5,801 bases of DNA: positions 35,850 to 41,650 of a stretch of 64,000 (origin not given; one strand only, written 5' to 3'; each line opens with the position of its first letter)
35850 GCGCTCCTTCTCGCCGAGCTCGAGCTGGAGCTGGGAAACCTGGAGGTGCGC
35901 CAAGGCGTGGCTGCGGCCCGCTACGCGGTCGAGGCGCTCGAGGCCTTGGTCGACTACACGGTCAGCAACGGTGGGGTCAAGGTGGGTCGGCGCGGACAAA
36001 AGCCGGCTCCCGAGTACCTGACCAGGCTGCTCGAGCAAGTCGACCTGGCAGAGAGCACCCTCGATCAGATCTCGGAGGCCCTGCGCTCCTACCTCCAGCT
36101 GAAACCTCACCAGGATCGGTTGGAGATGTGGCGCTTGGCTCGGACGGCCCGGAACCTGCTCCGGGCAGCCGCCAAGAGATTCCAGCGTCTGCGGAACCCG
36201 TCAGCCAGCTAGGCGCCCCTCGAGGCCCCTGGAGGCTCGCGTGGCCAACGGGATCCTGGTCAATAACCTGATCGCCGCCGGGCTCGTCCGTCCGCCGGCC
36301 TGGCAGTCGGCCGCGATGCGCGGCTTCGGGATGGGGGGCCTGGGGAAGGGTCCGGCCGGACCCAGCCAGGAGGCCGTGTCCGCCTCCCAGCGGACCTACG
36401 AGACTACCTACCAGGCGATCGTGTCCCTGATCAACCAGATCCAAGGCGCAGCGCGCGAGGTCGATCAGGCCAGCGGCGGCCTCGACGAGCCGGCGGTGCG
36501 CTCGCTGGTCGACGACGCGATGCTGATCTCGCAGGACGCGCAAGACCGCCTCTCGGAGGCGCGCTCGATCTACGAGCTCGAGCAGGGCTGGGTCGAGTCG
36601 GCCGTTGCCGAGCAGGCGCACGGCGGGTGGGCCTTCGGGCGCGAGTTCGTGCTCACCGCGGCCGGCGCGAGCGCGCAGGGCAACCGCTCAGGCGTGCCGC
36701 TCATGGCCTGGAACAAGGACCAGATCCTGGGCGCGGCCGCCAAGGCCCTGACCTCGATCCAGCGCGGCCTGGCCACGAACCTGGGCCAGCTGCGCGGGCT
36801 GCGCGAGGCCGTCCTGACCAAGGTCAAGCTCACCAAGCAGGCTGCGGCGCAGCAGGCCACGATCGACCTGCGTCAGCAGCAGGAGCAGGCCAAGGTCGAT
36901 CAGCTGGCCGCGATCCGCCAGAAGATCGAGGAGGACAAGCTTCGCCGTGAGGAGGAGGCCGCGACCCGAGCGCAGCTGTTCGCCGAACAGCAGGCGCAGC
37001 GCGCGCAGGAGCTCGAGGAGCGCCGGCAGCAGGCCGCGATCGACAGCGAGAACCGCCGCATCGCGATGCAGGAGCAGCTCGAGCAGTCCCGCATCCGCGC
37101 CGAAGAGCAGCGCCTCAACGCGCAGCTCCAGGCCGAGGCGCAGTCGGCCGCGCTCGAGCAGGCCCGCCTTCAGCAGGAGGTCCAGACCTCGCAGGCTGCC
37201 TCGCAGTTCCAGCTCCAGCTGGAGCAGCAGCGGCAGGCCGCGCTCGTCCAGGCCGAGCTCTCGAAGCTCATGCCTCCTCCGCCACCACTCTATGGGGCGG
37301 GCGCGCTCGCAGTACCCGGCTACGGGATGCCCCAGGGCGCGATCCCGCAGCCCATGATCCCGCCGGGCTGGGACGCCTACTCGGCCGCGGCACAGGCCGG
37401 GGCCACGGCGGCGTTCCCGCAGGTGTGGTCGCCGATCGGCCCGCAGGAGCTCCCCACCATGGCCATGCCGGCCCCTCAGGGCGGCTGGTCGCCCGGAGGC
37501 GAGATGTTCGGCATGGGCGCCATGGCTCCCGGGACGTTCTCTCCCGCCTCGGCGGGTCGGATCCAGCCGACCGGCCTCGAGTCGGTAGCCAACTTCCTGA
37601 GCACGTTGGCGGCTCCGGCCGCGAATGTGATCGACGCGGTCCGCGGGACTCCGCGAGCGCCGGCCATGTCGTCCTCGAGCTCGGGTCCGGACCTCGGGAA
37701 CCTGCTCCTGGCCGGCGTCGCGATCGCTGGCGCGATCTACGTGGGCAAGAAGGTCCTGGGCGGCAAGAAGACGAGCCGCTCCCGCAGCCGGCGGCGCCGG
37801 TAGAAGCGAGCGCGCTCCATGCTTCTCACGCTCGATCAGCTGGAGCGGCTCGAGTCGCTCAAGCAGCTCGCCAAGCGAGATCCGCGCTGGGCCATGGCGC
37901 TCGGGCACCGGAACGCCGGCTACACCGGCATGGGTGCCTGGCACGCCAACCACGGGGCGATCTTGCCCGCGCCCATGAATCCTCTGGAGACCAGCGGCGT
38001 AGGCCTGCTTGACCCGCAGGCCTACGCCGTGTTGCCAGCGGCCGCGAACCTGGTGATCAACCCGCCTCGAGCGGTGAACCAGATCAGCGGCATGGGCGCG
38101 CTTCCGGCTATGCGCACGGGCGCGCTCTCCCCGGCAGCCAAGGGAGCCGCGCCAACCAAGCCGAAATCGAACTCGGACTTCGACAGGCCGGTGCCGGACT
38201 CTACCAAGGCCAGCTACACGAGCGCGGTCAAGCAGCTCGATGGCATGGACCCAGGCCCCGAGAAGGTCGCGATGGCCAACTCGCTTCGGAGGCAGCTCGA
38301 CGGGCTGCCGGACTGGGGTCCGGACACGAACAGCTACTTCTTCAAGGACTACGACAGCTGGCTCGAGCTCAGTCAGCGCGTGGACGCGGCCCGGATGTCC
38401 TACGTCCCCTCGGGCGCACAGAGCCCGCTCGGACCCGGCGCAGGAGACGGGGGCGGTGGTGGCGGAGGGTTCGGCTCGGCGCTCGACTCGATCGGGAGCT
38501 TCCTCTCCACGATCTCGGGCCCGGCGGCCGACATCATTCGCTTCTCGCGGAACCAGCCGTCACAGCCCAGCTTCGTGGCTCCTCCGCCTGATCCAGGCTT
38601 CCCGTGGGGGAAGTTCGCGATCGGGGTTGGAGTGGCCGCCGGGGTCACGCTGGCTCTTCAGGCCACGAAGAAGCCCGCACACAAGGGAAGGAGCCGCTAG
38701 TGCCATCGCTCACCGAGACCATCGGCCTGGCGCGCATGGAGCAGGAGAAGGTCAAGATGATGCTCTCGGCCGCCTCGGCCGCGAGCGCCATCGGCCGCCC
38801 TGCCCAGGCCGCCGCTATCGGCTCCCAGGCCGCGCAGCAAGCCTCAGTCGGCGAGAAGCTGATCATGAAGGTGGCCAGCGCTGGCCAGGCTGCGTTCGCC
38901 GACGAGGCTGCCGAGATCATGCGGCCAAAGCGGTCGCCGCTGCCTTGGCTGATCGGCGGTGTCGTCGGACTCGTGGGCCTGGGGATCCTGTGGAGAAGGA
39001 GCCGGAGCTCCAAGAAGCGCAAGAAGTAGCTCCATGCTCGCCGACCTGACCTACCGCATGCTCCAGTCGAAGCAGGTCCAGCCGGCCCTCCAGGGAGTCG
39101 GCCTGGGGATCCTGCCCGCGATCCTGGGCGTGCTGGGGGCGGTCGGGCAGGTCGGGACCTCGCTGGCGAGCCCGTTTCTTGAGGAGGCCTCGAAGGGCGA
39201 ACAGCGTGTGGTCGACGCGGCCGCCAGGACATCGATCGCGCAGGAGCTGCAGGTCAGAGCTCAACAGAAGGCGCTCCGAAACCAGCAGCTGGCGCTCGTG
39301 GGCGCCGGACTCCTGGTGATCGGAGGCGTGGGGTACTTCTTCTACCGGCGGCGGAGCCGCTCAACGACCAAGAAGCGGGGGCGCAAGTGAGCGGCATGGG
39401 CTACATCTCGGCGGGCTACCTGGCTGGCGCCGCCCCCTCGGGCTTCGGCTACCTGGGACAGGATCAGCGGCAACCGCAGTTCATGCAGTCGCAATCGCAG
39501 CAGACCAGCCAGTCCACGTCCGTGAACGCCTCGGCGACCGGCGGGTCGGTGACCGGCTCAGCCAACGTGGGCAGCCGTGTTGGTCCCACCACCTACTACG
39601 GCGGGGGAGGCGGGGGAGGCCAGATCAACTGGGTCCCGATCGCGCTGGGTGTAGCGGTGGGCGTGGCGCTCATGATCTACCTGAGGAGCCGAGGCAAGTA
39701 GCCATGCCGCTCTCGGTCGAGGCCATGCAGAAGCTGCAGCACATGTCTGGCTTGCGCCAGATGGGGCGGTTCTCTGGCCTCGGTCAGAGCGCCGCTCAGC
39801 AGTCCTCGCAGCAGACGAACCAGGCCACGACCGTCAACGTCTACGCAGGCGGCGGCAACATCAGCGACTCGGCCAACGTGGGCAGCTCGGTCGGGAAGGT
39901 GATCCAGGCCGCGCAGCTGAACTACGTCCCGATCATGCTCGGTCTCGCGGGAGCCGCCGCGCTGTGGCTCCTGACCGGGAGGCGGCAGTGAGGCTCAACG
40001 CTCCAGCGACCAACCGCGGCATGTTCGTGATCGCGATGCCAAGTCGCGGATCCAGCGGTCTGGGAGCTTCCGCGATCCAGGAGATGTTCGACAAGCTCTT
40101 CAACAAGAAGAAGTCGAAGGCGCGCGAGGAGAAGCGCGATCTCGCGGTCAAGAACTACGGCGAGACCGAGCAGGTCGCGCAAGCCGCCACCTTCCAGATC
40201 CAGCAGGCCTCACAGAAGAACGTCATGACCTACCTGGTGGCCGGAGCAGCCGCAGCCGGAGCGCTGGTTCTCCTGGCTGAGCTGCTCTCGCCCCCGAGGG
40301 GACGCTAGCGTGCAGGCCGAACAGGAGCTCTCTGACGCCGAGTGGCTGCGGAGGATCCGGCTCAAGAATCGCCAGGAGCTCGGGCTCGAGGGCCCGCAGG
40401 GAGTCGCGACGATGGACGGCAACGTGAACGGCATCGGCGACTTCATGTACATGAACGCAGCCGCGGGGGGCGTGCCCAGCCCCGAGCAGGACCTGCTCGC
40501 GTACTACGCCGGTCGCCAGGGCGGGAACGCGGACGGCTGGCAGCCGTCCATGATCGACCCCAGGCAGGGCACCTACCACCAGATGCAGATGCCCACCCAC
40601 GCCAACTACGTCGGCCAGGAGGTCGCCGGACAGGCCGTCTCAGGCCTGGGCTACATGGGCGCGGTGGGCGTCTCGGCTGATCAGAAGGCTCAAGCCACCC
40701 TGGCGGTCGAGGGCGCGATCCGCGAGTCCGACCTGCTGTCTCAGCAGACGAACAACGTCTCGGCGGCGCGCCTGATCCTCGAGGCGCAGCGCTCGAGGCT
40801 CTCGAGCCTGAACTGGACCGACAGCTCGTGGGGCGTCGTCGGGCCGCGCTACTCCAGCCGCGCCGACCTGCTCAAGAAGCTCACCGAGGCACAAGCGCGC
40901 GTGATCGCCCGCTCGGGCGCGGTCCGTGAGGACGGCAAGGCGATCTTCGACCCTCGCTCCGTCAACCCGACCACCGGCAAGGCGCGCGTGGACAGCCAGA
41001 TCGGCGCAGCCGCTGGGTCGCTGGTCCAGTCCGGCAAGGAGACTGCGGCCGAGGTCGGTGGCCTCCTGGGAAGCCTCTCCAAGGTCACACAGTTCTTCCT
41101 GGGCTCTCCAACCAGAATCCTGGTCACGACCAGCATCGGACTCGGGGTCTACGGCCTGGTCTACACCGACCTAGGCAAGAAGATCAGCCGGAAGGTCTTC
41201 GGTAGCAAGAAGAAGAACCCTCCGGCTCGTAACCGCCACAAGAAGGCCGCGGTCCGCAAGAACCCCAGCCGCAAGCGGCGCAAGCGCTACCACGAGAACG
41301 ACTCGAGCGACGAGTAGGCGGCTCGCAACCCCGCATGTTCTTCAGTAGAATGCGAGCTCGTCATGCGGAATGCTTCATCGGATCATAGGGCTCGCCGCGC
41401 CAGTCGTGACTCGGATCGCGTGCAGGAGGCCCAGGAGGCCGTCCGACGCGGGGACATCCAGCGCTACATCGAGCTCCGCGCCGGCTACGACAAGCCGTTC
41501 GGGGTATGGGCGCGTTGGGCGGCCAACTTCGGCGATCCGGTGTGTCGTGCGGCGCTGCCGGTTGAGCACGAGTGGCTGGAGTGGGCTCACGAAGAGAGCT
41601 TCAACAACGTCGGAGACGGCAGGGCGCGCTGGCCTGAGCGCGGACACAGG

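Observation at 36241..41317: Eight consecutive genes encoding C-terminally anchored membrane proteins with Lys/Arg tails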

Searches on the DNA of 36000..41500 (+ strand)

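Call 9: search_dna_similar(query=window:36000-41500:+, collection=phages, mode=distant)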
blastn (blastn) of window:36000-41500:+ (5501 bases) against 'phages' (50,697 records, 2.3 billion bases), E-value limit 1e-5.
No match.

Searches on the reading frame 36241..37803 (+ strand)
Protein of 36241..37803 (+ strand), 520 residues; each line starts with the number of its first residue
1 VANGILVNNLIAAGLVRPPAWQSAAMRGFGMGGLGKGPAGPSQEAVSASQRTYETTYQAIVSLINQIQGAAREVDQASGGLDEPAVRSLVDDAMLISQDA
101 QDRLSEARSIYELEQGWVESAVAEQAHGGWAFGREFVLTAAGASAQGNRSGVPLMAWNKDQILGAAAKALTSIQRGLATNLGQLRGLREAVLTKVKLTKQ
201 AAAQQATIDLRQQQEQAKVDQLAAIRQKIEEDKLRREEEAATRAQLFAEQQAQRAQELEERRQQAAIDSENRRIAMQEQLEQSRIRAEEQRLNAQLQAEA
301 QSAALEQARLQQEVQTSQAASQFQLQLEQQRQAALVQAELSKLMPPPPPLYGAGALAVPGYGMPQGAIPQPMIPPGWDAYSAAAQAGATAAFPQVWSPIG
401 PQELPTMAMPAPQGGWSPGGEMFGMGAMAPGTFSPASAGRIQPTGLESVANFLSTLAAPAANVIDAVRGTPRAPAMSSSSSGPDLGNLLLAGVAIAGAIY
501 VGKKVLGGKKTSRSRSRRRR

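Call 6: search_protein_families(library=phrogs, proteins=[window:36241-37803:+], max_evalue=0.1)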
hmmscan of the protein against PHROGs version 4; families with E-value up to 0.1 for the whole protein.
window:36241-37803:+ (520 aa): 0 families

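Call 7: search_protein_families(library=pfam, proteins=[window:36241-37803:+], max_evalue=0.1)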
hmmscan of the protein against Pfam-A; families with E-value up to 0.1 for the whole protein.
window:36241-37803:+ (520 aa): 0 families

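Call 122: search_protein_families(library=padloc, proteins=[window:36241-37803:+], max_evalue=0.01)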
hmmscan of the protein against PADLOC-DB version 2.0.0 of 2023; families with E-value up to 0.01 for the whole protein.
window:36241-37803:+ (520 aa): 0 families

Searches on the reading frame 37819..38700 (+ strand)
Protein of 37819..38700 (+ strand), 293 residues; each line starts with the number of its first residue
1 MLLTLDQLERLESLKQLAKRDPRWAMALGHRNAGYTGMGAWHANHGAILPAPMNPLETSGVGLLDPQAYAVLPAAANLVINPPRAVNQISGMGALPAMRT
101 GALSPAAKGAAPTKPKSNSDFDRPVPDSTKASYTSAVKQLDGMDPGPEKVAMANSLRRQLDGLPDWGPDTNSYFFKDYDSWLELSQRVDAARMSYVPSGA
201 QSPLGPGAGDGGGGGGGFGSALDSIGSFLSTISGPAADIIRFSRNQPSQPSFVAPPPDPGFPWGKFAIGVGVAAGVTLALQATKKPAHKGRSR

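Call 6: search_protein_families(library=phrogs, proteins=[window:37819-38700:+], max_evalue=0.1)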
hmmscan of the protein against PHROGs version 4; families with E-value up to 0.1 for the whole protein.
window:37819-38700:+ (293 aa): 0 families

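Call 7: search_protein_families(library=pfam, proteins=[window:37819-38700:+], max_evalue=0.1)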
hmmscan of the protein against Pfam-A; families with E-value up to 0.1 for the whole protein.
window:37819-38700:+ (293 aa): 0 families

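Call 15: find_related_loci(query=window:37819-38700:+, collection=viral_contigs, flank=10000)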
Query window:37819-38700:+ (293 aa) in viral_contigs; peptide patterns used: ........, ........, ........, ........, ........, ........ (x = any residue, [..] = any of these).
4 stretches matched a pattern, but none encodes a relative of the query by tblastn (E <= 1e-3).

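Call 16: find_encoding_contigs(protein=window:37819-38700:+, flank=10000, max_places=6)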
Protein window:37819-38700:+ (293 aa): 2 contigs read that carry it; 2 places shown.
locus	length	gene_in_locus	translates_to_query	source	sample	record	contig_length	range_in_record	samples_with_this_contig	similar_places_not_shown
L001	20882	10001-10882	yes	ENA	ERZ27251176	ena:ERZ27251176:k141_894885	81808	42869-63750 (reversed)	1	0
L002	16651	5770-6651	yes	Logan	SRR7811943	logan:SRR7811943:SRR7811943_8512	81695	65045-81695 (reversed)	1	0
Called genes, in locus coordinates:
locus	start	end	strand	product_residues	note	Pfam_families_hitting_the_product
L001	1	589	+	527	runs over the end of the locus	-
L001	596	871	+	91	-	-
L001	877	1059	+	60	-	-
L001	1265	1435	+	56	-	-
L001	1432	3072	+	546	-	-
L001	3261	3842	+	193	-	-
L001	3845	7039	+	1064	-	PF08471:Ribonuc_red_2_N, PF02867:Ribonuc_red_lgC, PF12637:TSCPD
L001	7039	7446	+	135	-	PF05014:Nuc_deoxyrib_tr (weak)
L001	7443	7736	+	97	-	-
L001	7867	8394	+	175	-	-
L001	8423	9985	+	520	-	-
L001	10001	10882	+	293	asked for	-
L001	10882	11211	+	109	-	-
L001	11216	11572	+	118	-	-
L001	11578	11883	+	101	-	-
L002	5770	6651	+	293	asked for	-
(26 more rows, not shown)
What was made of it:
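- Two public pipelines made identical calls (call 16).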

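Call 122: search_protein_families(library=padloc, proteins=[window:37819-38700:+], max_evalue=0.01)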
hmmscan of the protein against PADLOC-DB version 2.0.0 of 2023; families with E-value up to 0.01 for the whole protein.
window:37819-38700:+ (293 aa): 0 families

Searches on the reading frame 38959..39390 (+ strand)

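Call 6: search_protein_families(library=phrogs, proteins=[window:38959-39390:+], max_evalue=0.1)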
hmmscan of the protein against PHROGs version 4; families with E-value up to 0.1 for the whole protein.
window:38959-39390:+ (143 aa): 1 family
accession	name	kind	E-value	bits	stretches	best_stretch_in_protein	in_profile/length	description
phrog_7725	-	head and packaging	0.015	15.5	1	13-106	39-134/522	virion structural protein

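Call 7: search_protein_families(library=pfam, proteins=[window:38959-39390:+], max_evalue=0.1)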
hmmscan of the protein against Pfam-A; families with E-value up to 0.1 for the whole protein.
window:38959-39390:+ (143 aa): 4 families
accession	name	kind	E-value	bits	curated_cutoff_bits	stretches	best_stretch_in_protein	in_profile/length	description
PF09534.15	Trp_oprn_chp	-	0.013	15.8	29.6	1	49-137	70-147/180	Tryptophan-associated transmembrane protein (Trp_oprn_chp)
PF11384.13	DUF3188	-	0.059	13.4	24.6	1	113-132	31-50/50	Protein of unknown function (DUF3188)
PF19706.4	DUF6203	-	0.065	13.6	26.7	0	116-140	18-41/54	Family of unknown function (DUF6203)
PF06365.17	CD34_antigen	-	0.091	13.2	26.3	0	113-140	110-139/204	CD34/Podocalyxin family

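Call 122: search_protein_families(library=padloc, proteins=[window:39034-39390:+], max_evalue=0.01)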
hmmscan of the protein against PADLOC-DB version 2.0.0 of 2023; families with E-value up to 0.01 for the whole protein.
window:39034-39390:+ (118 aa): 0 families

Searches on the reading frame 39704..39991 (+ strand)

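Call 6: search_protein_families(library=phrogs, proteins=[window:39704-39991:+], max_evalue=0.1)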
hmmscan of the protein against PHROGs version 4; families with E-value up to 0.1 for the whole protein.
window:39704-39991:+ (95 aa): 3 families
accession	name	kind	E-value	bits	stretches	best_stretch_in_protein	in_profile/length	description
phrog_7894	-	unknown function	0.032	15.8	1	1-42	49-90/139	-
phrog_9777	-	tail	0.051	13.9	1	12-68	422-479/513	tail fiber protein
phrog_605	-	unknown function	0.064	13.9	1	25-88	120-176/196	-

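Call 7: search_protein_families(library=pfam, proteins=[window:39704-39991:+], max_evalue=0.1)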
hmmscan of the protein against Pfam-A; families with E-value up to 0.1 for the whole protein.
window:39704-39991:+ (95 aa): 0 families

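Call 122: search_protein_families(library=padloc, proteins=[window:39704-39991:+], max_evalue=0.01)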
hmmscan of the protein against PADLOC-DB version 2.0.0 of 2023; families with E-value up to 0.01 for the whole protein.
window:39704-39991:+ (95 aa): 0 families

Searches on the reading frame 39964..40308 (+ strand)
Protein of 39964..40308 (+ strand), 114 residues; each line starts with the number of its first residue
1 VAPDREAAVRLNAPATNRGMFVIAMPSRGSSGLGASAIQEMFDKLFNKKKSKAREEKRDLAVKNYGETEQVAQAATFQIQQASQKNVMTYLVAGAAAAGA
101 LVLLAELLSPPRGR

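Call 6: search_protein_families(library=phrogs, proteins=[window:39964-40308:+], max_evalue=0.1)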
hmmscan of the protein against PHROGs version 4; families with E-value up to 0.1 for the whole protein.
window:39964-40308:+ (114 aa): 0 families

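Call 7: search_protein_families(library=pfam, proteins=[window:39964-40308:+], max_evalue=0.1)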
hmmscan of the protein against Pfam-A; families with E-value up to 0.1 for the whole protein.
window:39964-40308:+ (114 aa): 1 family
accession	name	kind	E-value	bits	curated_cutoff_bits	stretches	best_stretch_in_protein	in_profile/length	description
PF11381.13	DUF3185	-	0.083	13.3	25.3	0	65-98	19-52/59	Protein of unknown function (DUF3185)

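Call 122: search_protein_families(library=padloc, proteins=[window:39988-40308:+], max_evalue=0.01)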
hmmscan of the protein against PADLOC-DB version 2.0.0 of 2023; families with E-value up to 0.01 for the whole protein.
window:39988-40308:+ (106 aa): 0 families

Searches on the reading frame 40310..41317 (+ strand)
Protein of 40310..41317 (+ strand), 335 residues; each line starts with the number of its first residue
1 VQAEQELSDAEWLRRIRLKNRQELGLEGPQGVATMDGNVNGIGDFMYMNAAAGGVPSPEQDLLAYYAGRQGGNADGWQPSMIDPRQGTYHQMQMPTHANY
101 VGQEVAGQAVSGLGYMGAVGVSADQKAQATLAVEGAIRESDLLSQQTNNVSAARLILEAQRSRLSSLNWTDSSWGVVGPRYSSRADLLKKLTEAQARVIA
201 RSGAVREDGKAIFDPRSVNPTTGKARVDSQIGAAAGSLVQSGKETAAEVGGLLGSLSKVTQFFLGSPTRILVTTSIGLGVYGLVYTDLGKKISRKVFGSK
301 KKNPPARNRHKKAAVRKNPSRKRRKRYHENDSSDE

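Call 6: search_protein_families(library=phrogs, proteins=[window:40310-41317:+], max_evalue=0.1)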
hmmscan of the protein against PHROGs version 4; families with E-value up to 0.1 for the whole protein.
window:40310-41317:+ (335 aa): 0 families

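Call 7: search_protein_families(library=pfam, proteins=[window:40310-41317:+], max_evalue=0.1)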
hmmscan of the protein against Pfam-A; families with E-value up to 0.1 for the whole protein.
window:40310-41317:+ (335 aa): 0 families

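Call 14: find_related_loci(query=window:40310-41317:+, collection=viral_contigs, flank=10000)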
Query window:40310-41317:+ (335 aa) in viral_contigs; peptide patterns used: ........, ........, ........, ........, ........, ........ (x = any residue, [..] = any of these).
34 stretches matched a pattern, but none encodes a relative of the query by tblastn (E <= 1e-3).
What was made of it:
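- Tried and rejected: IMG/VR scans with P8 and P2: nothing (calls 14, 15).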

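Call 80: find_homologous_proteins(query=window:40310-41317:+, max_evalue=0.001)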
Query window:40310-41317:+ (335 aa): 2 proteins with E <= 0.001 among 8000 candidates.
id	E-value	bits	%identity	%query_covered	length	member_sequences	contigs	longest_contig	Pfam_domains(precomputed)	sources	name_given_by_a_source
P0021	4.9e-215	731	100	100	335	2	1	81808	-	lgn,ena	-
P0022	6.3e-96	340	57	90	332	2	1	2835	-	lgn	-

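Call 83: find_encoding_contigs(protein=P0022, flank=10000, max_places=3)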
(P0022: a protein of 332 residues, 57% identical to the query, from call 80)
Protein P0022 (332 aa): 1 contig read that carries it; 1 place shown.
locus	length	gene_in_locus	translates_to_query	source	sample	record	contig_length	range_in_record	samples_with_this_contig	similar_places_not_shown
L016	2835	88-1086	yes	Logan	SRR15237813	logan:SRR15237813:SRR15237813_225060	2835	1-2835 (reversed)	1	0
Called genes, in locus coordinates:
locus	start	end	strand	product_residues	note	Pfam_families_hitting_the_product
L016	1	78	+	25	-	?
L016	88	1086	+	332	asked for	-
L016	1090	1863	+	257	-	-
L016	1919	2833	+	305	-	?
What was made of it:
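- Tried and rejected: Large protein database with P8: one homolog only (call 80), on a 2.8-kb contig (call 83).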

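Call 122: search_protein_families(library=padloc, proteins=[window:40310-41317:+], max_evalue=0.01)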
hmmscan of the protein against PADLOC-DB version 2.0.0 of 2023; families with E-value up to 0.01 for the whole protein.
window:40310-41317:+ (335 aa): 0 families

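Call 123: search_solved_structures(query=window:40310-41317:+, max_evalue=1)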
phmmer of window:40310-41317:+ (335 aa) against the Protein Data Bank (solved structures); distinct sequences matched with E-value up to 1: 1.
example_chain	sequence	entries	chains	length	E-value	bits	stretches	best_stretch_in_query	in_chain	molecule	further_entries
8feh_D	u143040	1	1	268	0.033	17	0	202-234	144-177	Minor capsid protein A1 fusion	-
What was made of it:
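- Tried and rejected: PDB sequence search with P8: noise (call 123).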
